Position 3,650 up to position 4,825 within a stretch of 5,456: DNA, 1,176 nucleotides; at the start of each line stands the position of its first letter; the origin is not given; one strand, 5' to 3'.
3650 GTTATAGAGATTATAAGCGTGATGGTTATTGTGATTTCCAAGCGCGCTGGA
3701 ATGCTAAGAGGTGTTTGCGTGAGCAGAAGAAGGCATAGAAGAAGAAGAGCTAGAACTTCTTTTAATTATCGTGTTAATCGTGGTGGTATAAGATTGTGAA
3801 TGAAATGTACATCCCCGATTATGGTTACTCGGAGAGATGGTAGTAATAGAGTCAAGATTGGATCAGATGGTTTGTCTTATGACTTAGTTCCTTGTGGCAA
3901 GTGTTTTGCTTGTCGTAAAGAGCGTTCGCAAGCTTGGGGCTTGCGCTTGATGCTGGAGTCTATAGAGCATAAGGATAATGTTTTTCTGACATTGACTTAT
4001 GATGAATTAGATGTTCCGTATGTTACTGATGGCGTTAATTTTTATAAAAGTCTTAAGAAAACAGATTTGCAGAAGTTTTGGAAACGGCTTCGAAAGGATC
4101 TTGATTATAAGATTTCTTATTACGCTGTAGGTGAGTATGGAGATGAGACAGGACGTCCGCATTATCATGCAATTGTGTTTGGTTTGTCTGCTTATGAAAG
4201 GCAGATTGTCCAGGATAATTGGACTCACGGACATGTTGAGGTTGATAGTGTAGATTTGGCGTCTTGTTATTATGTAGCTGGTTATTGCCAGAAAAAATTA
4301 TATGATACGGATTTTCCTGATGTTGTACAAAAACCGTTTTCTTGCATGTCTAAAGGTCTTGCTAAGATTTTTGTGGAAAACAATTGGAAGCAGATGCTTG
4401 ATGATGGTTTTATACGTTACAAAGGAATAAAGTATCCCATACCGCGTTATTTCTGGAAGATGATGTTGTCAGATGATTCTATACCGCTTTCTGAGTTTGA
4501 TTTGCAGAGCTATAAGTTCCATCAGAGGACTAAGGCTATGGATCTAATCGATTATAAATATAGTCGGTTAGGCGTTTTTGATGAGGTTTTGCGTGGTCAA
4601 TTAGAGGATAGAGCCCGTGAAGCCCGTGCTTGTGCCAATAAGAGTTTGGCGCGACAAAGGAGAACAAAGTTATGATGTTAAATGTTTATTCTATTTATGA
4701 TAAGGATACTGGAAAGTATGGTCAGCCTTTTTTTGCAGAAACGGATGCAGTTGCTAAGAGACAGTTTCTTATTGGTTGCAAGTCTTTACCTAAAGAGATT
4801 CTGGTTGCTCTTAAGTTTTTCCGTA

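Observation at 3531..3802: The J/VP8-like DNA-binding gene appears split or partly duplicated around a 175-nt segment carrying a Cys-periodic ORF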

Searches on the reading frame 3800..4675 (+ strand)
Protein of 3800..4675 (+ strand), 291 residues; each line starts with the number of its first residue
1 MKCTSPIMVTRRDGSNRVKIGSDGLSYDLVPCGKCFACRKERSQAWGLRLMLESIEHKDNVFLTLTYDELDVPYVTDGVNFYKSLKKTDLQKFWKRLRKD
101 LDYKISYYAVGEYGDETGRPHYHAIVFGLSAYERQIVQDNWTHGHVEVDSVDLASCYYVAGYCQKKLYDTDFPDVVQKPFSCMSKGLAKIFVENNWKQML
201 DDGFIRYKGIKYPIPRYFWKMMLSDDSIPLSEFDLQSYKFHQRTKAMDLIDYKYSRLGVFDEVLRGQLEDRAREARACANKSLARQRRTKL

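Call 6: search_protein_families(library=pfam, proteins=[window:3800-4675:+], max_evalue=0.1)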
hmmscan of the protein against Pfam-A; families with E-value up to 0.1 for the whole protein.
window:3800-4675:+ (291 aa): 1 family
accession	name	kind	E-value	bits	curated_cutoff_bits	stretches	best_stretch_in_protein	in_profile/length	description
PF23343.2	REP_ORF2-G2P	-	5.3e-21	75.2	27.8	1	60-166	1-98/99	Replication-associated protein ORF2/G2P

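Call 7: search_protein_families(library=phrogs, proteins=[window:3800-4675:+], max_evalue=0.1)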
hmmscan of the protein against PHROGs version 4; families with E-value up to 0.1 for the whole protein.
window:3800-4675:+ (291 aa): 4 families
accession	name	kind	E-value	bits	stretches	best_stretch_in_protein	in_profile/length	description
phrog_942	-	DNA, RNA and nucleotide metabolism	9.2e-81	273.6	1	1-276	59-356/501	replication initiation protein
phrog_29197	-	unknown function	2.1e-27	97.3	1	30-128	62-169/187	-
phrog_3584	-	DNA, RNA and nucleotide metabolism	1.2e-08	35.7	1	58-189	67-193/265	replication initiation protein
phrog_713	-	DNA, RNA and nucleotide metabolism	1.4e-05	25.1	1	40-127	96-191/432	DNA replication initiation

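Call 8: find_related_loci(query=window:3800-4675:+, collection=viral_contigs, flank=3000)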
Query window:3800-4675:+ (291 aa) in viral_contigs; peptide patterns used: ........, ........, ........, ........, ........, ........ (x = any residue, [..] = any of these).
2 stretches matched a pattern, but none encodes a relative of the query by tblastn (E <= 1e-3).

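Call 9: find_encoding_contigs(protein=window:3800-4675:+, flank=6000, max_places=10)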
Protein window:3800-4675:+ (291 aa): no gene with exactly this product is on record in the collection.

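Call 10: find_homologous_proteins(query=window:3800-4675:+)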
Query window:3800-4675:+ (291 aa): 1608 proteins with E <= 0.001 among 2276 candidates; the best 120 are listed.
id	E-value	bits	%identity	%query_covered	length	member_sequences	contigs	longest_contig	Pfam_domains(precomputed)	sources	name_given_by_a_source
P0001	2.3e-194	662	100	98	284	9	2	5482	PF23343.3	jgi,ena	-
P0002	5.2e-78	281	48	96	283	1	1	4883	PF23343.3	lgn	-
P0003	8.7e-74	267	46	100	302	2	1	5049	PF23343.3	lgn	-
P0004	9.8e-74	267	45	98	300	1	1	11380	PF23343.3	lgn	-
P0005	1.7e-71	259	44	99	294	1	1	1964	PF23343.3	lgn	-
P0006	3.8e-69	251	45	95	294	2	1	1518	PF23343.3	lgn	-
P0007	4.6e-69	251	48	93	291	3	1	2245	PF23343.3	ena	-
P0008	1.6e-68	249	44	100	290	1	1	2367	PF23343.3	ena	-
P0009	2.5e-67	245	46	88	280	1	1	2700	PF23343.3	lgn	-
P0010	5.5e-65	238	45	95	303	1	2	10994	PF23343.3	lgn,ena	-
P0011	3.2e-64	235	46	93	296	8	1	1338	PF23343.3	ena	-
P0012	6.5e-63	231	41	100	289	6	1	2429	PF23343.3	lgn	-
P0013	7.6e-63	231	63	57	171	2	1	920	PF23343.3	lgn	-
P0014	9.6e-62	227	49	79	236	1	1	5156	PF23343.3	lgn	-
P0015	3.3e-60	222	52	72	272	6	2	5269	PF23343.3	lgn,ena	-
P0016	3.5e-59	219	43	99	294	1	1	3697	PF23343.3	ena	-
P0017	1.1e-58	217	42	97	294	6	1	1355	PF23343.3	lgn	-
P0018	6.4e-56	208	52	66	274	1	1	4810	PF23343.3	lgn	-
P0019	3.3e-54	202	49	66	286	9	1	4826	PF23343.3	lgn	-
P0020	1.3e-50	191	42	81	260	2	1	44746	PF23343.3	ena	-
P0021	1.6e-50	190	39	95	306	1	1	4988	PF23343.3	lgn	-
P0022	7.8e-50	188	39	99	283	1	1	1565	PF23343.3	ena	-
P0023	1.6e-49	187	46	76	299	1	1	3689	PF23343.3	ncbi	-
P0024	6.1e-49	185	46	76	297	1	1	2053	PF23343.3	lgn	-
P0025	7.9e-49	185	41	91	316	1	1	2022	PF23343.3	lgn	-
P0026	1.2e-48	184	40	92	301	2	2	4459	PF23343.3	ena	-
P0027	3.3e-48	183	46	76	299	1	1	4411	PF23343.3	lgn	-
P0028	1.6e-47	180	44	83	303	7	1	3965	PF23343.3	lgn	-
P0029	4.2e-46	176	43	75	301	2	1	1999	PF23343.3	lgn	-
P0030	5.9e-46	175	44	76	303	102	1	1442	PF23343.3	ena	-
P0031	1.6e-45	174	43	76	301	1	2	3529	PF23343.3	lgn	-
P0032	2.0e-45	174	38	91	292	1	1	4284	PF23343.3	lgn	-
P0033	3.0e-45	173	45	75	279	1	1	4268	PF23343.3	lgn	-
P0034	3.9e-45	173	41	76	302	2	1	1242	PF23343.3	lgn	-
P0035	3.9e-45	173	37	92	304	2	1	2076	PF23343.3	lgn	-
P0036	5.8e-45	172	43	76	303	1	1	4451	PF23343.3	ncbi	-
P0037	6.7e-45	172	41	80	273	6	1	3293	PF23343.3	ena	-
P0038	7.3e-45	172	44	70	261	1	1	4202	PF23343.3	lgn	-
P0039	1.2e-44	171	43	76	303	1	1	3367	PF23343.3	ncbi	-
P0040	3.2e-44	170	42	76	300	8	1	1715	PF23343.3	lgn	-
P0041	4.6e-44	169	48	70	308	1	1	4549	PF23343.3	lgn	-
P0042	6.2e-44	169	43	76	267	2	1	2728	PF23343.3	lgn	-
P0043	1.7e-43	167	41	76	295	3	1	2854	PF23343.3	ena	-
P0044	2.1e-43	167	42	76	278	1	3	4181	PF23343.3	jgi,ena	-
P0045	3.9e-43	166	46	69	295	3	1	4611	PF23343.3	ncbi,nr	ncbi:replication initiator protein [Capybara microvirus Cap1_SP_216]|nr:replication initiator protei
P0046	7.9e-43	165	42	69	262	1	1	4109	PF23343.3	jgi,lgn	-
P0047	1.0e-42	165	41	78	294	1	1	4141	PF23343.3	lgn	-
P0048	1.0e-42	165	43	77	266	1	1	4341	PF23343.3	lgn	-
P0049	1.2e-42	164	39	97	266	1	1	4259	PF23343.3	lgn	-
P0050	1.4e-42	164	46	66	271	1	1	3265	PF23343.3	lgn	-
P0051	1.4e-42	164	40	76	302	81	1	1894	PF23343.3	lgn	-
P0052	1.5e-42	164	41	89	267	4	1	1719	PF23343.3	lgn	-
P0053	1.6e-42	164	40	97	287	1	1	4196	PF23343.3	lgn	-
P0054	2.0e-42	164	43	75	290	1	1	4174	PF23343.3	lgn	-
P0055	4.6e-42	163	40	76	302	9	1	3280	PF23343.3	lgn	-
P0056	5.0e-42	162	34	99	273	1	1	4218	PF23343.3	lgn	-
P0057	1.5e-41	161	40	78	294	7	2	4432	PF23343.3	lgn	-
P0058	1.6e-41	161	43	76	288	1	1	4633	PF23343.3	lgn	-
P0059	3.4e-41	160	41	84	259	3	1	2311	PF23343.3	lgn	-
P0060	6.8e-41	159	43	76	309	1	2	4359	PF23343.3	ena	-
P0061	6.8e-41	159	39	84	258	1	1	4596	PF23343.3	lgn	-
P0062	8.2e-41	158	41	81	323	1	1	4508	PF23343.3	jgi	-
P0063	8.5e-41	158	41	77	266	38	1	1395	PF23343.3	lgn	-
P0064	1.1e-40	158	42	75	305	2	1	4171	PF23343.3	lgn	-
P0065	1.9e-40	157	41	79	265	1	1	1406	PF23343.3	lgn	-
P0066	2.0e-40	157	38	96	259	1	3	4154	PF23343.3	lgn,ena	-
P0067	2.1e-40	157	40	87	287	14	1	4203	PF23343.3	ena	-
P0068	2.2e-40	157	40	81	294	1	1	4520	PF23343.3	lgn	-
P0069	3.0e-40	157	43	77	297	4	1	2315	PF23343.3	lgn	-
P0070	3.0e-40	157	43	75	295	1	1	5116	PF23343.3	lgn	-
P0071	3.3e-40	156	38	81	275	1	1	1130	PF23343.3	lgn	-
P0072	4.7e-40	156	40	76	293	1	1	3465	PF23343.3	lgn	-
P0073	5.8e-40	156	41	77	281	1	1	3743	PF23343.3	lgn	-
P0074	7.4e-40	155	41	75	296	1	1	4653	PF23343.3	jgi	-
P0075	8.5e-40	155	40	76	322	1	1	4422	PF23343.3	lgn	-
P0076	9.8e-40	155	38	87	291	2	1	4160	PF23343.3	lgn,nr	nr:MAG: replication initiator protein [Microviridae sp.]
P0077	1.1e-39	155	40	77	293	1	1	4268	PF23343.3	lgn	-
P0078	1.2e-39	155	42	78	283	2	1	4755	PF23343.3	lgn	-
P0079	1.6e-39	154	38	76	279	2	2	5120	PF23343.3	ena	-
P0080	2.0e-39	154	42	76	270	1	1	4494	PF23343.3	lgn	-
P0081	2.3e-39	154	44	68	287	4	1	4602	PF23343.3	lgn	-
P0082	2.8e-39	153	43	66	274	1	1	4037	PF23343.3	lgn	-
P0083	3.0e-39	153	36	84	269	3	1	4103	PF23343.3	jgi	-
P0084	3.0e-39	153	35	100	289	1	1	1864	PF23343.3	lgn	-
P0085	3.6e-39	153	43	70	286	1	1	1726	PF23343.3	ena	-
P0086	3.7e-39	153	43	68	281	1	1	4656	PF23343.3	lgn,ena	-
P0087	4.6e-39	153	44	68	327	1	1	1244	PF23343.3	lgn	-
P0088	6.2e-39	152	40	80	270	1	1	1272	PF23343.3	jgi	-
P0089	6.9e-39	152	40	70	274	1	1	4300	PF23343.3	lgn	-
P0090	1.0e-38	152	37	85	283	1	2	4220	PF23343.3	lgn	-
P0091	1.0e-38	152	44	68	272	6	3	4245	PF23343.3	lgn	-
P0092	1.3e-38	151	40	71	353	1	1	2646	PF23343.3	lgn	-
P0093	1.3e-38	151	37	95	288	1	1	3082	PF23343.3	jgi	-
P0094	1.5e-38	151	44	66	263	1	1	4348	PF23343.3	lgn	-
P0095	1.6e-38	151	42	68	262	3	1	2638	PF23343.3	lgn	-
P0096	1.6e-38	151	39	90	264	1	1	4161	PF23343.3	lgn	-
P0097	2.0e-38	151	41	79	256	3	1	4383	PF23343.3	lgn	-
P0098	2.8e-38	150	41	74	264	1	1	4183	PF23343.3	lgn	-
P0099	4.6e-38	149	41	80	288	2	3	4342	PF23343.3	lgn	-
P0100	4.6e-38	149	39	68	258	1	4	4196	PF23343.3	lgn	-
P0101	4.8e-38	149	40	75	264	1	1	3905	PF23343.3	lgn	-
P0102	4.9e-38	149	38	79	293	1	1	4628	PF23343.3,PF05840.20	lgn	-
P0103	5.0e-38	149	41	75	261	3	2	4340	PF23343.3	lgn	-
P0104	5.3e-38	149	38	94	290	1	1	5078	PF23343.3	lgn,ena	-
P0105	5.9e-38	149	38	88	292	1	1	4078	PF23343.3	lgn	-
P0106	8.1e-38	149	39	76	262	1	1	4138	PF23343.3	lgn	-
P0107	8.8e-38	148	44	71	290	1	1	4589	PF23343.3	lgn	-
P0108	1.1e-37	148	49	58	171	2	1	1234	PF23343.3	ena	-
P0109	1.4e-37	148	41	76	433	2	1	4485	PF23343.3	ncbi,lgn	-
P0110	1.5e-37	148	41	78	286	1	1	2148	PF23343.3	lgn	-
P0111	1.9e-37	147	40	77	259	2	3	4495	PF23343.3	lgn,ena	-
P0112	1.9e-37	147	41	78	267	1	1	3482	PF23343.3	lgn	-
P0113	2.0e-37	147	40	78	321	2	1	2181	PF23343.3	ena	-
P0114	2.0e-37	147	38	78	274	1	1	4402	PF23343.3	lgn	-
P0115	2.4e-37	147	39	78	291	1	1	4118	PF23343.3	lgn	-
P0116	2.5e-37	147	39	78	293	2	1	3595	PF23343.3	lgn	-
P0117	2.5e-37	147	35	90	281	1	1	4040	PF23343.3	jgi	jgi:hypothetical protein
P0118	2.6e-37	147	43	66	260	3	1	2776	PF23343.3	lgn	-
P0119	3.3e-37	147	37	86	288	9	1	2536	PF23343.3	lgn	-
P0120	4.4e-37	146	34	99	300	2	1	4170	PF23343.3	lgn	-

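Call 11: find_encoding_contigs(protein=P0001, flank=6000, max_places=10)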
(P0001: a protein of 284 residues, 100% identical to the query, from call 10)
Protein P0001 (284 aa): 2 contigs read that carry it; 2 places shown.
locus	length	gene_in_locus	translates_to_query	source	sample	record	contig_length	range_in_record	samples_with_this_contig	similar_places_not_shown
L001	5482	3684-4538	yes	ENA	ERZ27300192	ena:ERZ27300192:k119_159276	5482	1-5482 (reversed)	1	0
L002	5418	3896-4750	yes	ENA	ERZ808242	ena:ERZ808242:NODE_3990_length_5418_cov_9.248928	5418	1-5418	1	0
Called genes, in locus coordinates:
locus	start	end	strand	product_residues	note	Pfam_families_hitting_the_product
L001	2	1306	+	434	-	?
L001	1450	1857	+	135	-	-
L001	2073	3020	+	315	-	-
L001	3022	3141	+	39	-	-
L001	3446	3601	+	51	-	-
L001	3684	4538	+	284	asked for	PF23343:REP_ORF2-G2P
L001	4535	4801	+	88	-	PF20577:Phage_ORF5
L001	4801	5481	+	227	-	?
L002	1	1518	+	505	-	?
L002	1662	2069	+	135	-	-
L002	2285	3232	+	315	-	-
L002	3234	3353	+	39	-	-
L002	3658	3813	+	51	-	-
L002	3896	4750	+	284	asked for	PF23343:REP_ORF2-G2P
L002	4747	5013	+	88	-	PF20577:Phage_ORF5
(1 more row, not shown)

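Call 12: list_cluster_members(proteins=[P0001])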
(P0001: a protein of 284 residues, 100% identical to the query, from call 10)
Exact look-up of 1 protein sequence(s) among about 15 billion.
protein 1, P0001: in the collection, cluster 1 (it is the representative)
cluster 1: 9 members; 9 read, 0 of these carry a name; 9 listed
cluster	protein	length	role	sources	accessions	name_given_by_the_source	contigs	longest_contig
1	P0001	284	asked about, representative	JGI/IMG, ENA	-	-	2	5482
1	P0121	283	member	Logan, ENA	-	-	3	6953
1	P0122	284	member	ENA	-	-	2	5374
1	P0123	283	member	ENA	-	-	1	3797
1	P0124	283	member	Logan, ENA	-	-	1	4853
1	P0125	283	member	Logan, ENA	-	-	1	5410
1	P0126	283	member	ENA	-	-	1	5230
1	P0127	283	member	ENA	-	-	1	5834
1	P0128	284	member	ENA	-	-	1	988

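Call 13: find_encoding_contigs(protein=P0121, flank=6000, max_places=6)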
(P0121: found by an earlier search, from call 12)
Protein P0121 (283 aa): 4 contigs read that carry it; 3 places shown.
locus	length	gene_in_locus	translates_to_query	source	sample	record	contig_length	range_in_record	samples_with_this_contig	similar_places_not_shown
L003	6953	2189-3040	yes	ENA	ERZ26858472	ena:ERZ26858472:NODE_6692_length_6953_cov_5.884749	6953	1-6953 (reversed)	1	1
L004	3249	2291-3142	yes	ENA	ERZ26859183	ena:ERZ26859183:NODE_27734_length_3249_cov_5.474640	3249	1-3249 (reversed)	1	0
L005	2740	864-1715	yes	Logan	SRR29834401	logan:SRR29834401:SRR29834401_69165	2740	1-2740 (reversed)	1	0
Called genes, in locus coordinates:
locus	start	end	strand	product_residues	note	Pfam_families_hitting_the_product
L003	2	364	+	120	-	?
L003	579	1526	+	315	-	-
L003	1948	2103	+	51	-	-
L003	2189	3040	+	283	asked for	PF23343:REP_ORF2-G2P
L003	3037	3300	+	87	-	PF20577:Phage_ORF5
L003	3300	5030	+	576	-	PF02305:Phage_F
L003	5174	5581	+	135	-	-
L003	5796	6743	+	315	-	-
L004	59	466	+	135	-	-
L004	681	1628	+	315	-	-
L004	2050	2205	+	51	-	-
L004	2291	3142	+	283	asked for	PF23343:REP_ORF2-G2P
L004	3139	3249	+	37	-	?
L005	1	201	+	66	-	?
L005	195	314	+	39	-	-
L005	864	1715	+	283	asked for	PF23343:REP_ORF2-G2P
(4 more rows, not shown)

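Call 14: find_encoding_contigs(protein=P0122, flank=6000, max_places=6)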
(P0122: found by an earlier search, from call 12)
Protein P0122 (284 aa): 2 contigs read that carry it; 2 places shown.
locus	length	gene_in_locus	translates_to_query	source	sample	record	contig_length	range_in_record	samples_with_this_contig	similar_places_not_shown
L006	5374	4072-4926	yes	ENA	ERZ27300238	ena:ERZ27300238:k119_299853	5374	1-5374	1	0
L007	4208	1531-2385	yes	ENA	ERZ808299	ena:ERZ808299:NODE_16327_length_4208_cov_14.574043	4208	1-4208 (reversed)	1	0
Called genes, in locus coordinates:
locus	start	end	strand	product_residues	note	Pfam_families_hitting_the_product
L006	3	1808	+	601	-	?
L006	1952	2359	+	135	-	-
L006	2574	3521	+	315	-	-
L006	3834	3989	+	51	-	-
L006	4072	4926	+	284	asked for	PF23343:REP_ORF2-G2P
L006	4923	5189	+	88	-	PF20577:Phage_ORF5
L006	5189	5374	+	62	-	?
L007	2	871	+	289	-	?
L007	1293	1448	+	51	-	-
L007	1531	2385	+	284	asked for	PF23343:REP_ORF2-G2P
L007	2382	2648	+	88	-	PF20577:Phage_ORF5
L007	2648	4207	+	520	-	?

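Call 15: find_encoding_contigs(protein=P0125, flank=6000, max_places=4)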
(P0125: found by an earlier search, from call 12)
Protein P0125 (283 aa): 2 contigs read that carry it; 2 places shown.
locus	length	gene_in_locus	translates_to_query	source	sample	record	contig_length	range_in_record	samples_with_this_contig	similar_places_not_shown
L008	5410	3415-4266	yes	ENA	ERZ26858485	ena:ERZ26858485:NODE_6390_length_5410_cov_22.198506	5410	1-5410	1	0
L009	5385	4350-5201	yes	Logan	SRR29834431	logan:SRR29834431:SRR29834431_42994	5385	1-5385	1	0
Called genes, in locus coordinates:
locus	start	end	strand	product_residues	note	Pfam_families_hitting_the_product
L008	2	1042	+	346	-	?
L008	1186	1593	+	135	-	-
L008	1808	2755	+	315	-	-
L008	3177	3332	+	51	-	-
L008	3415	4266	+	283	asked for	PF23343:REP_ORF2-G2P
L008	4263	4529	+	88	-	PF20577:Phage_ORF5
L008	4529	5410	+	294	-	?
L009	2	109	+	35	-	?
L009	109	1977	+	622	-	PF02305:Phage_F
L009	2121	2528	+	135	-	-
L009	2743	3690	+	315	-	-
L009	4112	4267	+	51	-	-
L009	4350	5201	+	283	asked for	PF23343:REP_ORF2-G2P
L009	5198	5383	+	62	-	?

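Call 16: find_encoding_contigs(protein=P0127, flank=6000, max_places=4)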
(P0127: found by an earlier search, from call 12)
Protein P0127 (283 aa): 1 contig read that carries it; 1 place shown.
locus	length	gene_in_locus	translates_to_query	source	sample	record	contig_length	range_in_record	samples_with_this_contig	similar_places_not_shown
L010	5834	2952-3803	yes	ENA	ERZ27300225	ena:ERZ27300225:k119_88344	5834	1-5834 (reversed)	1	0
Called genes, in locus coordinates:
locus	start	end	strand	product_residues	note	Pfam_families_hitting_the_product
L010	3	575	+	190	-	?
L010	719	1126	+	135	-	-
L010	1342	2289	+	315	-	-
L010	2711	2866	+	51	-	-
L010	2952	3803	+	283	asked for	PF23343:REP_ORF2-G2P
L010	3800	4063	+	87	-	PF20577:Phage_ORF5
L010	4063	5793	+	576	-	PF02305:Phage_F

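Call 17: find_encoding_contigs(protein=P0126, flank=6000, max_places=4)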
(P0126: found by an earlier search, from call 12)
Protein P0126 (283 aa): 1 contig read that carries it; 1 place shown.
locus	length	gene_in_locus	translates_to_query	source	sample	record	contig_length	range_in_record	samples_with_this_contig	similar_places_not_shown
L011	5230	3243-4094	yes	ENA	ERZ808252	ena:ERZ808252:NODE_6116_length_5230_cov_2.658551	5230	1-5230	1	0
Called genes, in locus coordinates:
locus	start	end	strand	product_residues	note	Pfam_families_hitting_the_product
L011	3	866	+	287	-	?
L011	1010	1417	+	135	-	-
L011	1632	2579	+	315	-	-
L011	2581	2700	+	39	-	-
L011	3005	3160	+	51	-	-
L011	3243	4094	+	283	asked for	PF23343:REP_ORF2-G2P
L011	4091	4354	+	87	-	PF20577:Phage_ORF5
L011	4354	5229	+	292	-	?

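Call 18: find_encoding_contigs(protein=P0124, flank=6000, max_places=4)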
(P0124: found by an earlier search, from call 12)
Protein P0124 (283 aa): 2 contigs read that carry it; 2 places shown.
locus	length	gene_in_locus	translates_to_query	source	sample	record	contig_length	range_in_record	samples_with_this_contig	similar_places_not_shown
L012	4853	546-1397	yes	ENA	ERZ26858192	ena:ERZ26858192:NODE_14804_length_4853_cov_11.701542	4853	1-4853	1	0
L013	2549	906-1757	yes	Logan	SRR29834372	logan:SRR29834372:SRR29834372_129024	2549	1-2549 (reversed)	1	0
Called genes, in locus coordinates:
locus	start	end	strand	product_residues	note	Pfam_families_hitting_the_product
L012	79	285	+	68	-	-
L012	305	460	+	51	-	-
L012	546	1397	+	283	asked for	PF23343:REP_ORF2-G2P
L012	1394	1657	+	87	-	PF20577:Phage_ORF5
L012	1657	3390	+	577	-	PF02305:Phage_F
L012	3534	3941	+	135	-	-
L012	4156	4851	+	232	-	?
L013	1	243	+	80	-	?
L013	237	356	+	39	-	-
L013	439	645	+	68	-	-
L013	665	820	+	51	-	-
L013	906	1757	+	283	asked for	PF23343:REP_ORF2-G2P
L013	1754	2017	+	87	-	PF20577:Phage_ORF5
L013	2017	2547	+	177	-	?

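Call 22: find_related_loci(query=A1, collection=viral_contigs, flank=3000)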
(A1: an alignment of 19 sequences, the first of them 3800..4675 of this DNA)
Query A1 (291 aa) in viral_contigs; peptide patterns used: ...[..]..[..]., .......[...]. (x = any residue, [..] = any of these).
599 stretches matched a pattern (row limit reached: there are more); 597 encode a relative of the query (tblastn E <= 1e-3); the best 80 are kept; 80 distinct loci.
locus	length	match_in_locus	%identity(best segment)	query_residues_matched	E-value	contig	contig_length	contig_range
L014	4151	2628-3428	36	1-267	1e-47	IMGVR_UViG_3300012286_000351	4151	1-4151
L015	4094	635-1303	41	1-227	5e-45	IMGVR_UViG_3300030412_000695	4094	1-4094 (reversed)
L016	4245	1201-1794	41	24-225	3e-45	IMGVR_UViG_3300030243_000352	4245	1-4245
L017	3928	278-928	38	1-218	4e-44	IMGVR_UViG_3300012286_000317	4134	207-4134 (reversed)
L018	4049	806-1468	39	1-222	1e-41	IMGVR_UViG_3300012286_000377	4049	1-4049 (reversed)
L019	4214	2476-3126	40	1-228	2e-41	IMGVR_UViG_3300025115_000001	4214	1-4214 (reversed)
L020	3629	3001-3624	38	14-218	3e-40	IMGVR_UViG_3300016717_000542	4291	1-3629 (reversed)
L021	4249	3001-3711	40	1-234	2e-40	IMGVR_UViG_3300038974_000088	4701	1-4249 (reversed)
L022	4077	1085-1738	38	1-228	4e-40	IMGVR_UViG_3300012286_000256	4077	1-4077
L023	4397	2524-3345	32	1-290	7e-40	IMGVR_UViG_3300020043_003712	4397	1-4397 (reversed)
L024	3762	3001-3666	37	3-225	3e-39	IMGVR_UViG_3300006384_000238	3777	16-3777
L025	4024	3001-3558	40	1-186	5e-39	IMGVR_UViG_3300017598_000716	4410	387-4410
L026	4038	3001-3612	37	29-237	1e-38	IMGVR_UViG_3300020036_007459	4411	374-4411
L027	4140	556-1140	40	30-218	3e-38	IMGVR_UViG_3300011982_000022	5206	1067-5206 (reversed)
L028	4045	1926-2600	34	1-230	8e-38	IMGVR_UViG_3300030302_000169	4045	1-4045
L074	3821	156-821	36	3-225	1e-35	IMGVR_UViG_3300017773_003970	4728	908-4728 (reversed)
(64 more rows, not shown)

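Call 24: find_encoding_contigs(protein=P0002, flank=6000, max_places=3)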
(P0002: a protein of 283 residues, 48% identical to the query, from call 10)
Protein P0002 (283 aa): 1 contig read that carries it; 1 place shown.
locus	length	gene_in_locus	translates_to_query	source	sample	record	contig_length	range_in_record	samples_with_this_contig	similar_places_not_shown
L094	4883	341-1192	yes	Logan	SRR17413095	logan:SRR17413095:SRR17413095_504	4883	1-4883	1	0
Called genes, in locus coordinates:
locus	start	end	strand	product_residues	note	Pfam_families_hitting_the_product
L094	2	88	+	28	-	?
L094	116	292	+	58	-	-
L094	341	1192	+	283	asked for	PF23343:REP_ORF2-G2P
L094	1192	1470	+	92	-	PF20577:Phage_ORF5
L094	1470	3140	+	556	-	PF02305:Phage_F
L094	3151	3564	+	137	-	-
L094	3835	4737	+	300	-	-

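Call 25: find_encoding_contigs(protein=P0003, flank=6000, max_places=3)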
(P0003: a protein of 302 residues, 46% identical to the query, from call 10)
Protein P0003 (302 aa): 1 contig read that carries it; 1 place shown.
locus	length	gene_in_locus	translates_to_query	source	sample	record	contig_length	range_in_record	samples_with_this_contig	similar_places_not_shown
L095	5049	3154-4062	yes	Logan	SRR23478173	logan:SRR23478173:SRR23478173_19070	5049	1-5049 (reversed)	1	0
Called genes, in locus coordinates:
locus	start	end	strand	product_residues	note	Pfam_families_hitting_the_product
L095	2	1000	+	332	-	?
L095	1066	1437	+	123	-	-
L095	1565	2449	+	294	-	-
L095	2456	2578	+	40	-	-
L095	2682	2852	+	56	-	-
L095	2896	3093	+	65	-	-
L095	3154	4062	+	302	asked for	PF23343:REP_ORF2-G2P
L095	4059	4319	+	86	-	-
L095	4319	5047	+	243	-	?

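Call 26: find_encoding_contigs(protein=P0004, flank=6000, max_places=3)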
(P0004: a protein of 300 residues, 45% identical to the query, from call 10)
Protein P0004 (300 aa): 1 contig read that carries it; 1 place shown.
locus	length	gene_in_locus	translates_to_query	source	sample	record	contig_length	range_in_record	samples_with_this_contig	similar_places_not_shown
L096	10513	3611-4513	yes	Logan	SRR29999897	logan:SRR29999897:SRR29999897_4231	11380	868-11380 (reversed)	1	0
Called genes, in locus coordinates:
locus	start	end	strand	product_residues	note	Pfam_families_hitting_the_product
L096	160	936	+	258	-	PF07719:TPR_2 (faint)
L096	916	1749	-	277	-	PF01503:PRA-PH (faint), PF03819:MazG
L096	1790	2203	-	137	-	-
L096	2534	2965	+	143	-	PF01451:LMWPc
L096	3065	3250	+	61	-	-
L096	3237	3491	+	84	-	-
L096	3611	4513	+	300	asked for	PF23343:REP_ORF2-G2P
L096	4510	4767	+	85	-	PF20577:Phage_ORF5 (weak)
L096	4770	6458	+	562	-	PF02305:Phage_F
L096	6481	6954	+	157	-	-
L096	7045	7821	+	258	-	-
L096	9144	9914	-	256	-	-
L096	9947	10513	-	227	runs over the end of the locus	PF09976:TPR_21 (faint), PF13432:TPR_16 (faint), PF13174:TPR_6 (weak)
